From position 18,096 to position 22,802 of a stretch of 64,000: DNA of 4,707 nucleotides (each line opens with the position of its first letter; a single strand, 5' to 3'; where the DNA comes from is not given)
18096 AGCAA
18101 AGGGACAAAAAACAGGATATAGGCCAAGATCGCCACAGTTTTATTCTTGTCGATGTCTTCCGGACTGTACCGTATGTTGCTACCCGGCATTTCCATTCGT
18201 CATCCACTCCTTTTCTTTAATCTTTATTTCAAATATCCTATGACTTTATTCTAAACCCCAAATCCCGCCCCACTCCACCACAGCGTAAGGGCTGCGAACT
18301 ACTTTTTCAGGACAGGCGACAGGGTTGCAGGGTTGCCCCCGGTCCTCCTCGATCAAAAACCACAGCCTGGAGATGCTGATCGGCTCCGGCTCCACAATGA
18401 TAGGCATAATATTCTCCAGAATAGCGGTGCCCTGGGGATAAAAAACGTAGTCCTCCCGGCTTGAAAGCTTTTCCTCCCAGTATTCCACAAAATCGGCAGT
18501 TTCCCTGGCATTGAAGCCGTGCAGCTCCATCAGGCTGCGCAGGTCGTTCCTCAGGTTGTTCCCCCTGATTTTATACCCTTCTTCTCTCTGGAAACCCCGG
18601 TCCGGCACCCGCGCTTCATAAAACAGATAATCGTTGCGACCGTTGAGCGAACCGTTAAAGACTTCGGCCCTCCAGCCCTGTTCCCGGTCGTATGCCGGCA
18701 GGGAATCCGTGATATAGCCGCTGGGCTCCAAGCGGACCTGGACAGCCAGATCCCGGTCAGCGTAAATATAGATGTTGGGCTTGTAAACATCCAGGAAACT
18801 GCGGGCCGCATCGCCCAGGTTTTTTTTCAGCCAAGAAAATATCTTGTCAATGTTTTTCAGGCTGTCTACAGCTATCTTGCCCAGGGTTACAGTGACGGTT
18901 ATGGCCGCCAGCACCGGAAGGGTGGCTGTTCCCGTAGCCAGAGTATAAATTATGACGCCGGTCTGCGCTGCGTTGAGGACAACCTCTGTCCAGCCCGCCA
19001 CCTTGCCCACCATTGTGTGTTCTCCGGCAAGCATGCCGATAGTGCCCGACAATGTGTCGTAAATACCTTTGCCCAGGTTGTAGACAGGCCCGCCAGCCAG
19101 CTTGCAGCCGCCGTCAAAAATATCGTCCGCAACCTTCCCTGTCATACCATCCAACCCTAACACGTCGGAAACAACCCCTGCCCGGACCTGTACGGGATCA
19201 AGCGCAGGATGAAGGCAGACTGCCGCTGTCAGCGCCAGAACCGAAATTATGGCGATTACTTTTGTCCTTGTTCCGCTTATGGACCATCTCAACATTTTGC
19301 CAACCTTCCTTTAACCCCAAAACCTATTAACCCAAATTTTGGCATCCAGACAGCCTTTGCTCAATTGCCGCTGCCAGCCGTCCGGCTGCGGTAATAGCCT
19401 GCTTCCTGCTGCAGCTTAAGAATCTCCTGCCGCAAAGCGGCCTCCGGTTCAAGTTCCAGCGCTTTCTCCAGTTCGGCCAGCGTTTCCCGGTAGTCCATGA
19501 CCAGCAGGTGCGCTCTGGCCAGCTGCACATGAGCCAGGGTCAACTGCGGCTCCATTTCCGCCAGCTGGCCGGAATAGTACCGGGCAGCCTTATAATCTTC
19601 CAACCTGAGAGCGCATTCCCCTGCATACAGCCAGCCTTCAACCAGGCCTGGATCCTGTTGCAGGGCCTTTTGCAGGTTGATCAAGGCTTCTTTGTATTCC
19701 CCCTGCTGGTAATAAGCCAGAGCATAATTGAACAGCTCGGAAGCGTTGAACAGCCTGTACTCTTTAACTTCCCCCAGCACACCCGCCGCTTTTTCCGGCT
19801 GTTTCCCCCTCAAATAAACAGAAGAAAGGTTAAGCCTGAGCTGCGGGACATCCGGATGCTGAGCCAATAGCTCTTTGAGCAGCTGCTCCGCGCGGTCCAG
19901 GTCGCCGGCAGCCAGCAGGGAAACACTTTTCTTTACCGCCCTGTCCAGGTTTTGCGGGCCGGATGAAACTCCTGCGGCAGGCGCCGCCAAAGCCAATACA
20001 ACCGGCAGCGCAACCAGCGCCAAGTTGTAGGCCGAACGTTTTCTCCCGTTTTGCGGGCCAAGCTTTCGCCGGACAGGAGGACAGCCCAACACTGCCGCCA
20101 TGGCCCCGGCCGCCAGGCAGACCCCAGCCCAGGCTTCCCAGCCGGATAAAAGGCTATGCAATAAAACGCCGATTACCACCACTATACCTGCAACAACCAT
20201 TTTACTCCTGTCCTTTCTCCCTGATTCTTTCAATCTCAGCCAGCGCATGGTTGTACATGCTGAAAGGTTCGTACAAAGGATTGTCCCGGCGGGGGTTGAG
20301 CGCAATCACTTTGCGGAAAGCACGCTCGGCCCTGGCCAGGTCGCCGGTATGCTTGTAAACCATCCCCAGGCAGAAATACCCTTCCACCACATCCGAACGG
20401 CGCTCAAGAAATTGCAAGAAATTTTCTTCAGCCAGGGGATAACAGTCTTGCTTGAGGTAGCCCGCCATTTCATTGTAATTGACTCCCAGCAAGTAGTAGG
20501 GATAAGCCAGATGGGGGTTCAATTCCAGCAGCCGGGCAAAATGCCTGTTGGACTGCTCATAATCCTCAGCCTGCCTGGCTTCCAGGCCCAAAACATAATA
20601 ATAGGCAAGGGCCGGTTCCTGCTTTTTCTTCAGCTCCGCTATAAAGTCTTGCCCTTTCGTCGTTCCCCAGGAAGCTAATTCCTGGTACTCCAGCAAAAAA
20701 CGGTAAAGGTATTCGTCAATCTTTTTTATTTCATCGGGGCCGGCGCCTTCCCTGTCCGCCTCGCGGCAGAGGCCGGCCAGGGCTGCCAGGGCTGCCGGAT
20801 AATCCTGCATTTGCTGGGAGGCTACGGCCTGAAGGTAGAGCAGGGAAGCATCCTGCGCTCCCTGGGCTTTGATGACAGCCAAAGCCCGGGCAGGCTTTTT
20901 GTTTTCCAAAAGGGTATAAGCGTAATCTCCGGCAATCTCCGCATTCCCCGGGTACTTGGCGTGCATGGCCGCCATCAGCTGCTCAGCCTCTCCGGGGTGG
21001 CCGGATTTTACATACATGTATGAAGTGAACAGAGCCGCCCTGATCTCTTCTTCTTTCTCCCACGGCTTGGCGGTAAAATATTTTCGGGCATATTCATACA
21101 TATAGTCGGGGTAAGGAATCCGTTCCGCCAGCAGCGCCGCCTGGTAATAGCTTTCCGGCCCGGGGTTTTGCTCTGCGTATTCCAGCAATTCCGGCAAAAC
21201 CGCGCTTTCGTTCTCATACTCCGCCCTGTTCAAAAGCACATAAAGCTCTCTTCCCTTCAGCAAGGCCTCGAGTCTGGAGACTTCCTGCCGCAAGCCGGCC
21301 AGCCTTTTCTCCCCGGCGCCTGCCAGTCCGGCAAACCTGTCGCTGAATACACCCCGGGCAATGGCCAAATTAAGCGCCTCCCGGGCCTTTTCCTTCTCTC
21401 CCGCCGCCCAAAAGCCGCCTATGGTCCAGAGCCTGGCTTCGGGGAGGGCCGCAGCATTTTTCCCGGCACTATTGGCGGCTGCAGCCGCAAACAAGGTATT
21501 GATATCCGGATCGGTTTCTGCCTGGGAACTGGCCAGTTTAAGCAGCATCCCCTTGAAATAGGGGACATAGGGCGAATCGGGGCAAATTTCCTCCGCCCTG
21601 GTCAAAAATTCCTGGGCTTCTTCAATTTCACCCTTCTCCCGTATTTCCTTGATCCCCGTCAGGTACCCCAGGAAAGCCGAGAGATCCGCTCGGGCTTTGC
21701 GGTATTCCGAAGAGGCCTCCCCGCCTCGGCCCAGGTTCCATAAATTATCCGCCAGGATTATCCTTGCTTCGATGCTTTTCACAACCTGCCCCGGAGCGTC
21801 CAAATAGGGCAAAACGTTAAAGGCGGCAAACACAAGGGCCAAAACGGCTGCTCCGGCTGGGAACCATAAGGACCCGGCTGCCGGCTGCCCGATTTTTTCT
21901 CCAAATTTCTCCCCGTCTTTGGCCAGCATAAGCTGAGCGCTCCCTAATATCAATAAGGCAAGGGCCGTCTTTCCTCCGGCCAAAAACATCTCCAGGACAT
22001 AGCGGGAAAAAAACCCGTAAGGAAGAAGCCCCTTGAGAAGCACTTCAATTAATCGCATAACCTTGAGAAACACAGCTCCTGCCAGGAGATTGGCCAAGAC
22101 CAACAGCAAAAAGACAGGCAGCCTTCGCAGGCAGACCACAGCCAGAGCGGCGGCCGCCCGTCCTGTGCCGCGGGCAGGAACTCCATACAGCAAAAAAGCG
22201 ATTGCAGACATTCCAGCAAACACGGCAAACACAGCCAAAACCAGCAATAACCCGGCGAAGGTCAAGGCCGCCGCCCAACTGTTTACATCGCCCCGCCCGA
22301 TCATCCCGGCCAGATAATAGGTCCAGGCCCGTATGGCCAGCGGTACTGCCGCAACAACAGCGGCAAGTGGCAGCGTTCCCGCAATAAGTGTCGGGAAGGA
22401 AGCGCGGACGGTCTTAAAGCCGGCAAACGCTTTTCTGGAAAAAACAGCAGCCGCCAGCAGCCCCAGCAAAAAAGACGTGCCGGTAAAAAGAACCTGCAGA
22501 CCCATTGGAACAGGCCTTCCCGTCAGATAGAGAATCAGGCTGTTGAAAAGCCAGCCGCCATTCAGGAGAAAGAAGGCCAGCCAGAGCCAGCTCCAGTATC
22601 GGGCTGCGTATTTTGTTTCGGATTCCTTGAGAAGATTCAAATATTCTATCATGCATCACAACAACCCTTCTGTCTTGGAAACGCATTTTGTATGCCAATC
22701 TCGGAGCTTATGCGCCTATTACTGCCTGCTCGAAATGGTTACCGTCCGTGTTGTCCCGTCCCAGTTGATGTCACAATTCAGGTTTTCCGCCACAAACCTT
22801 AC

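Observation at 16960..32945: About 16-kb accessory segment framed by two repeat pairs, one derived from the metK 3-prime end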

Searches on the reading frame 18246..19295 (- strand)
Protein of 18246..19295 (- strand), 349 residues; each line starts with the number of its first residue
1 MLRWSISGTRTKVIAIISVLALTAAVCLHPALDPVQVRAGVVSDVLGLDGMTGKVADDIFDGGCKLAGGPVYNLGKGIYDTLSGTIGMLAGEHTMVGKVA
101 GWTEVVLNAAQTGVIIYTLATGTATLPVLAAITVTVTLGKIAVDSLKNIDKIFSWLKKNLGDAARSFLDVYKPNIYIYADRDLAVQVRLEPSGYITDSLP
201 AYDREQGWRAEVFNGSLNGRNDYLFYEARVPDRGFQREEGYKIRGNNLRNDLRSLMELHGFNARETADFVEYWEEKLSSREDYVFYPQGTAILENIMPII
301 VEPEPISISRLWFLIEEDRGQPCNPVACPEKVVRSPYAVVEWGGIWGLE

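Call 9: search_protein_families(library=pfam, proteins=[window:18246-19295:-], max_evalue=0.01)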
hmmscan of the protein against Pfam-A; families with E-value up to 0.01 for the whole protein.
window:18246-19295:- (349 aa): 0 families

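Call 40: find_homologous_proteins(query=window:18246-19295:-)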
Query window:18246-19295:- (349 aa): 39 proteins with E <= 0.001 among 7537 candidates.
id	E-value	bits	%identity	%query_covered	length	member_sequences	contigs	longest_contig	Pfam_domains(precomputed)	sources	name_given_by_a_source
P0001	1.7e-233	792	100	100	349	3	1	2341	-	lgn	-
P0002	2.9e-203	693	87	99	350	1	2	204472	-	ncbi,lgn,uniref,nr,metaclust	ncbi:hypothetical protein [Desulforamulus hydrothermalis]|uniref:Uncharacterized protein n=1 Tax=Des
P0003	4.1e-188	643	82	99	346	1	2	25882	-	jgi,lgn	jgi:hypothetical protein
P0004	1.9e-173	595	77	97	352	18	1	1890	-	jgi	jgi:hypothetical protein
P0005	1.6e-165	569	75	97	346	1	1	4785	-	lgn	-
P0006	2.3e-152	525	68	97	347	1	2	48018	-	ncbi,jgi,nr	ncbi:MAG: hypothetical protein QHH10_09405 [Peptococcaceae bacterium]|jgi:hypothetical protein|nr:hy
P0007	8.7e-148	510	66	98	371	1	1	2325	-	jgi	-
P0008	7.6e-139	481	66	94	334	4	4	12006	-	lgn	-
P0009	1.0e-132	461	60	96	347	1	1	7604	-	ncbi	-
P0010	2.3e-130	453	59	99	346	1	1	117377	-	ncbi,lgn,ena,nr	ncbi:MAG: hypothetical protein CVU90_12155 [Firmicutes bacterium HGW-Firmicutes-15]|nr:MAG: hypothet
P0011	1.8e-129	450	58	99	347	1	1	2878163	-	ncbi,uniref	ncbi:hypothetical protein [Phosphitispora sp. TUW77]|uniref:hypothetical protein n=1 Tax=Phosphitisp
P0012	3.9e-129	449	58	100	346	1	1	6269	-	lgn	-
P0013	2.6e-110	387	52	96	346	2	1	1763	-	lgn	-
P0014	1.2e-93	332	45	96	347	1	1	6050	-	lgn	-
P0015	3.0e-89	318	46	97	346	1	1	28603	-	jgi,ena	-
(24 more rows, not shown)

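Call 41: find_encoding_contigs(protein=P0002, flank=10000, max_places=3)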
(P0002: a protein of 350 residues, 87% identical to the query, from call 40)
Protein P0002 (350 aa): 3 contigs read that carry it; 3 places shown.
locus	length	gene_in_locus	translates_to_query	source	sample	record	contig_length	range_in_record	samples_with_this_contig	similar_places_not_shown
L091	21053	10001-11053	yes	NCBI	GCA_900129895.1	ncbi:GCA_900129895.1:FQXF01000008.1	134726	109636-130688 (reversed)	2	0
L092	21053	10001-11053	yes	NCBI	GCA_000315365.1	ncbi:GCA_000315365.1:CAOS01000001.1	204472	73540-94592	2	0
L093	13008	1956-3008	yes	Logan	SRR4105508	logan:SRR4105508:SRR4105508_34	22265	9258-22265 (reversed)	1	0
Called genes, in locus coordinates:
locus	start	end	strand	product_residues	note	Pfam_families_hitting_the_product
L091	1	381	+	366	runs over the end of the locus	PF22016:DUF6933, PF07929:PRiA4_ORF3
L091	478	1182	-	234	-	PF00106:adh_short, PF08659:KR (faint), PF13561:adh_short_C2, PF23441:SDR (weak)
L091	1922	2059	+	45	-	-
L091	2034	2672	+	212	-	PF00072:Response_reg, PF00196:GerE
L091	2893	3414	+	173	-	-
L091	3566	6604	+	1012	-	-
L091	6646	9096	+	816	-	PF13432:TPR_16 (faint), PF00515:TPR_1 (faint), PF13181:TPR_8 (faint), PF13428:TPR_14 (faint), PF14559:TPR_19 (weak), PF07719:TPR_2 (weak)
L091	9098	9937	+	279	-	PF13432:TPR_16 (weak), PF14559:TPR_19, PF12895:ANAPC3 (weak), PF00515:TPR_1 (weak), PF07719:TPR_2, PF13428:TPR_14 (weak), PF13432:TPR_16 (weak), PF14559:TPR_19, +12 more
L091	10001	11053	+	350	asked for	-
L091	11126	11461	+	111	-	PF09685:MamF_MmsF (weak)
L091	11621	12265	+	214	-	PF01891:CbiM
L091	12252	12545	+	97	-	PF13190:PDGLE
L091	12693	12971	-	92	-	PF02583:Trns_repr_metal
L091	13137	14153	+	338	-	PF13187:Fer4_9 (faint), PF13237:Fer4_10 (faint), PF12838:Fer4_7, PF13247:Fer4_11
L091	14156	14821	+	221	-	PF01292:Ni_hydr_CYTB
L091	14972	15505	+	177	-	PF00210:Ferritin, PF02915:Rubrerythrin, PF01155:HypA (faint), PF21349:RUBY_RBDX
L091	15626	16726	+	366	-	PF01926:MMR_HSR1, PF02421:FeoB_N (faint), PF06071:YchF-GTPase_C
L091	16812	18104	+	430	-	PF00070:Pyr_redox (faint), PF00890:FAD_binding_2 (weak), PF03486:HI0933_like, PF07992:Pyr_redox_2, PF12831:FAD_oxidored, PF13450:NAD_binding_8 (weak), PF00890:FAD_binding_2, PF22780:HI0933_like_1st, +3 more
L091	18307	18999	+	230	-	-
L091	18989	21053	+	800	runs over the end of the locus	PF02574:S-methyl_trans, PF03599:CdhD (faint), PF00809:Pterin_bind, PF02607:B12-binding_2, PF02310:B12-binding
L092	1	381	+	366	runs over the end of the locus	PF22016:DUF6933, PF07929:PRiA4_ORF3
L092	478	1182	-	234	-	PF00106:adh_short, PF08659:KR (faint), PF13561:adh_short_C2, PF23441:SDR (weak)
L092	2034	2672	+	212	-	PF00072:Response_reg, PF00196:GerE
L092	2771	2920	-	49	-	-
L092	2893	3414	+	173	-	-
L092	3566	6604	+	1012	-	-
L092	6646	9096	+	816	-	PF13432:TPR_16 (faint), PF00515:TPR_1 (faint), PF13181:TPR_8 (faint), PF13428:TPR_14 (faint), PF14559:TPR_19 (weak), PF07719:TPR_2 (weak)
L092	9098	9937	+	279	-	PF13432:TPR_16 (weak), PF14559:TPR_19, PF12895:ANAPC3 (weak), PF00515:TPR_1 (weak), PF07719:TPR_2, PF13428:TPR_14 (weak), PF13432:TPR_16 (weak), PF14559:TPR_19, +12 more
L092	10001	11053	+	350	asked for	-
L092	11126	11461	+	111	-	PF09685:MamF_MmsF (weak)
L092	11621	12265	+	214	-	PF01891:CbiM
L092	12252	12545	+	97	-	PF13190:PDGLE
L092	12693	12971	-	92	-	PF02583:Trns_repr_metal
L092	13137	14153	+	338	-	PF13187:Fer4_9 (faint), PF13237:Fer4_10 (faint), PF12838:Fer4_7, PF13247:Fer4_11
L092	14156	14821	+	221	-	PF01292:Ni_hydr_CYTB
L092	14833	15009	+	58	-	-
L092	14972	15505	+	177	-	PF00210:Ferritin, PF02915:Rubrerythrin, PF01155:HypA (faint), PF21349:RUBY_RBDX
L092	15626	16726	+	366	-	PF01926:MMR_HSR1, PF02421:FeoB_N (faint), PF06071:YchF-GTPase_C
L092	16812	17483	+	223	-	PF00890:FAD_binding_2 (weak), PF01134:GIDA (weak), PF01494:FAD_binding_3 (weak), PF03486:HI0933_like, PF07992:Pyr_redox_2, PF12831:FAD_oxidored, PF13450:NAD_binding_8 (weak), PF01266:DAO (weak), +3 more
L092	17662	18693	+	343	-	PF03486:HI0933_like, PF00890:FAD_binding_2, PF01266:DAO (faint), PF22780:HI0933_like_1st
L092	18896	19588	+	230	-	-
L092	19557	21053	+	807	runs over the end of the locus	PF02574:S-methyl_trans, PF03599:CdhD (faint), PF00809:Pterin_bind, PF02607:B12-binding_2, PF02310:B12-binding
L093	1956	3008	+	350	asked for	-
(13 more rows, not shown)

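Call 42: find_encoding_contigs(protein=P0003, flank=10000, max_places=3)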
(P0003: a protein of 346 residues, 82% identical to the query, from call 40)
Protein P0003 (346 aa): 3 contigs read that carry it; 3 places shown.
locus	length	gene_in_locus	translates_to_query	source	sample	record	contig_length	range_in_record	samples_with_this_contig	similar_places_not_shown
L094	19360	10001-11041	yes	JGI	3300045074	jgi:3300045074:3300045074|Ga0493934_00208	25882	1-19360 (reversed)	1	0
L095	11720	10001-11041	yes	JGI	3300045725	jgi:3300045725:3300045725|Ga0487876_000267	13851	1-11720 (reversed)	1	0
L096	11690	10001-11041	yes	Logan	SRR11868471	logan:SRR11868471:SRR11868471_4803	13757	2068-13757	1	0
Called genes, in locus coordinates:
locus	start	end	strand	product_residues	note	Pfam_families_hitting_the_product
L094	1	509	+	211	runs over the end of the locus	PF00072:Response_reg, PF13518:HTH_28 (faint), PF00196:GerE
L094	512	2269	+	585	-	PF16927:HisKA_7TM, PF07730:HisKA_3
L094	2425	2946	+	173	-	-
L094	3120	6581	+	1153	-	PF07833:Cu_amine_oxidN1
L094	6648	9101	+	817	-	PF13428:TPR_14 (faint), PF13431:TPR_17 (faint), PF13181:TPR_8 (faint), PF12895:ANAPC3 (faint), PF00515:TPR_1 (faint), PF14559:TPR_19 (weak), PF07719:TPR_2 (weak)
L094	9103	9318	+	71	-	-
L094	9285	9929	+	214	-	PF20225:DUF6584 (weak), PF13432:TPR_16 (weak), PF14559:TPR_19, PF12895:ANAPC3 (weak), PF00515:TPR_1 (weak), PF07719:TPR_2, PF13432:TPR_16, PF14559:TPR_19, +14 more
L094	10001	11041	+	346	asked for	-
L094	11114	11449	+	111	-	PF09685:MamF_MmsF (weak)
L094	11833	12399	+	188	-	PF01797:Y1_Tnp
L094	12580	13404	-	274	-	PF12704:MacB_PCD, PF02687:FtsX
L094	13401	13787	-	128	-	PF12704:MacB_PCD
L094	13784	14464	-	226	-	PF00005:ABC_tran, PF13304:AAA_21 (faint)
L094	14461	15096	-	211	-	PF25954:Beta-barrel_RND_2 (weak), PF25990:Beta-barrel_YknX (weak), PF25967:RND-MFP_C (weak), PF25975:CzcB_C, PF25989:YknX_C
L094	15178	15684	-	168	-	PF25881:HH_YBHG (weak)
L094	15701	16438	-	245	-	PF04893:Yip1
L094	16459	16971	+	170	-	-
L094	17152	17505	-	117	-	PF00005:ABC_tran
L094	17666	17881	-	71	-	-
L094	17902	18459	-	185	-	PF19638:DUF6141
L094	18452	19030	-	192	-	-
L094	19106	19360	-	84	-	?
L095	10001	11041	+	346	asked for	-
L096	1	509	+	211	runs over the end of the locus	PF00072:Response_reg, PF13518:HTH_28 (faint), PF00196:GerE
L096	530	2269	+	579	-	PF16927:HisKA_7TM, PF07730:HisKA_3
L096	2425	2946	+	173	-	-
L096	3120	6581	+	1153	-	PF07833:Cu_amine_oxidN1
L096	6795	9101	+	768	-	PF13428:TPR_14 (faint), PF13431:TPR_17 (faint), PF13181:TPR_8 (faint), PF12895:ANAPC3 (faint), PF00515:TPR_1 (faint), PF14559:TPR_19 (weak), PF07719:TPR_2 (weak)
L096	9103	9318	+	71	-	-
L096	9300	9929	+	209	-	PF20225:DUF6584 (weak), PF13432:TPR_16 (weak), PF14559:TPR_19, PF12895:ANAPC3 (weak), PF00515:TPR_1 (weak), PF07719:TPR_2, PF13432:TPR_16, PF14559:TPR_19, +13 more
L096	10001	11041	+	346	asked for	-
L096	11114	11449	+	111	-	PF09685:MamF_MmsF (weak)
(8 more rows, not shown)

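Call 47: search_protein_families(library=ncbifam, proteins=[window:18246-19295:-], max_evalue=0.1)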
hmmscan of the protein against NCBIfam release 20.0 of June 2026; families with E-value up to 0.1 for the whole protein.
window:18246-19295:- (349 aa): 0 families

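Call 68: search_protein_families(library=phrogs, proteins=[window:18246-19295:-], max_evalue=0.01)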
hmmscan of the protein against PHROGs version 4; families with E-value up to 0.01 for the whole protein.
window:18246-19295:- (349 aa): 0 families

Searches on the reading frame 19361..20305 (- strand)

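Call 9: search_protein_families(library=pfam, proteins=[window:19361-20305:-], max_evalue=0.01)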
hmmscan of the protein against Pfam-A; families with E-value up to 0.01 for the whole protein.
window:19361-20305:- (314 aa): 21 families
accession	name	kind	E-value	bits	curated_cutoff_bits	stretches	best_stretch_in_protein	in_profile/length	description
PF14559.12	TPR_19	-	6.6e-16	58.8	25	2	130-182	1-53/68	Tetratricopeptide repeat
PF07719.23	TPR_2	-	5.7e-14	51.4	27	1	189-220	2-33/34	Tetratricopeptide repeat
PF13432.12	TPR_16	-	5.8e-13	49.5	32.7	3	129-176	6-53/65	Tetratricopeptide repeat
PF13428.12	TPR_14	-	6e-11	42.3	23.5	2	191-230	4-43/44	Tetratricopeptide repeat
PF13174.12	TPR_6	-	1.6e-09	38.2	26.3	0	191-219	3-31/33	Tetratricopeptide repeat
PF13414.12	TPR_11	-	3.3e-08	33.5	26.8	1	196-229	2-35/42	TPR repeat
PF00515.34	TPR_1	-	3.4e-08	33.4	27.8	1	192-219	5-32/34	Tetratricopeptide repeat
PF12895.13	ANAPC3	-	4.5e-08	33.7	27.2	1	187-243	22-77/82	Anaphase-promoting complex, cyclosome, subunit 3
PF13371.12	TPR_9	-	2.3e-07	31.2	35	1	188-219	29-60/73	Tetratricopeptide repeat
PF13181.12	TPR_8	-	3.4e-06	27.2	25.7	1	191-219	4-32/34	Tetratricopeptide repeat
PF13424.12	TPR_12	-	3.5e-06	27.6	30.1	0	193-244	8-67/77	Tetratricopeptide repeat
PF13431.12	TPR_17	-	3.6e-06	27.3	24.4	0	211-242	2-33/34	Tetratricopeptide repeat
PF14853.12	Fis1_TPR_C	-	5.5e-06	26.9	25.3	0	193-220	6-33/53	Fis1 C-terminal tetratricopeptide repeat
PF24575.1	TPR_Slam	-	5.6e-06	27.2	35.2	1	132-174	59-101/104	Surface lipoprotein assembly modifier, N-terminal TPR repeats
PF25060.1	ARM_TT21_2nd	-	3.2e-05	24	27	0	191-226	225-260/270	Tetratricopeptide repeat protein 21 second ARM domain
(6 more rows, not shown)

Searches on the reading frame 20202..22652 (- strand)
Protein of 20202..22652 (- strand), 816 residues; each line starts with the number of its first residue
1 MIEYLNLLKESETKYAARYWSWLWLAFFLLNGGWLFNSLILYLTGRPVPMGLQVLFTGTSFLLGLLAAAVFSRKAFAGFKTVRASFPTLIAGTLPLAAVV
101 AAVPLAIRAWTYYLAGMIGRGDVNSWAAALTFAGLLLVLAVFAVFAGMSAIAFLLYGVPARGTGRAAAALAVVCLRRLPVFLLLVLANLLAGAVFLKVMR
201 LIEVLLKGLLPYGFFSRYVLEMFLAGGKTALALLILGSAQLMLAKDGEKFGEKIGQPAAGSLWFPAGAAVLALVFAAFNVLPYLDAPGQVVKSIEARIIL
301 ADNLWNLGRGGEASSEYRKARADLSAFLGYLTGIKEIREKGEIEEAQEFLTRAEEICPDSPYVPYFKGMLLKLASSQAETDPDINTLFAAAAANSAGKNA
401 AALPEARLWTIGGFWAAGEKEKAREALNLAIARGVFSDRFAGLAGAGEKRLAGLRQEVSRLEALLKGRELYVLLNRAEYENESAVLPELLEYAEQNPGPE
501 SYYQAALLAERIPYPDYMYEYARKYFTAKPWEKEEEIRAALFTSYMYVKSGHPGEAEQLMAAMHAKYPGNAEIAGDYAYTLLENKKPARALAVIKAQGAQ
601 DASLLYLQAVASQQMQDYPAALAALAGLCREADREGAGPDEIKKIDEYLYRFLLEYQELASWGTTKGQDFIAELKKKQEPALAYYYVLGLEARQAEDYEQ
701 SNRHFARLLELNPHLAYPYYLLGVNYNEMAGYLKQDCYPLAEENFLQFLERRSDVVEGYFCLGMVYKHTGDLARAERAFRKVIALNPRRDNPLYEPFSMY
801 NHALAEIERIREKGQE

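Call 9: search_protein_families(library=pfam, proteins=[window:20202-22652:-], max_evalue=0.01)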
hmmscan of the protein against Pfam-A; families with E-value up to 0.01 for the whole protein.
window:20202-22652:- (816 aa): 12 families
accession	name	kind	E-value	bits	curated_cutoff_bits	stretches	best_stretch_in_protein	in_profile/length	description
PF07719.23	TPR_2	-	3.5e-13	49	27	1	757-788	2-33/34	Tetratricopeptide repeat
PF13181.12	TPR_8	-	2.6e-09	36.9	25.7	1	758-787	3-32/34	Tetratricopeptide repeat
PF13428.12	TPR_14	-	2.2e-08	34.4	23.5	0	544-578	8-42/44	Tetratricopeptide repeat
PF00515.34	TPR_1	-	7.8e-08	32.3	27.8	1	757-787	2-32/34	Tetratricopeptide repeat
PF14559.12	TPR_19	-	1.1e-07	32.5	25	1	548-606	2-61/68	Tetratricopeptide repeat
PF13431.12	TPR_17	-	5.8e-06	26.6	24.4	0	745-776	2-33/34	Tetratricopeptide repeat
PF13414.12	TPR_11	-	2.4e-05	24.4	26.8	0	692-724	4-36/42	TPR repeat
PF23914.1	TPR_CcmH_CycH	-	4.3e-05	23.8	42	0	665-713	104-152/158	Cytochrome c-type biogenesis protein H TPR domain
PF12895.13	ANAPC3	-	0.00032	21.4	27.2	1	560-626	12-80/82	Anaphase-promoting complex, cyclosome, subunit 3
PF17874.7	TPR_MalT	-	0.0027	17.5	45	0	759-800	43-84/336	MalT-like TPR region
PF25064.1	ARM_TT21_5th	-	0.0046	17.7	27.8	0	694-781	13-97/117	TT21 fifth ARM repeats domain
PF13174.12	TPR_6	-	0.0092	17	26.3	0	762-787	6-31/33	Tetratricopeptide repeat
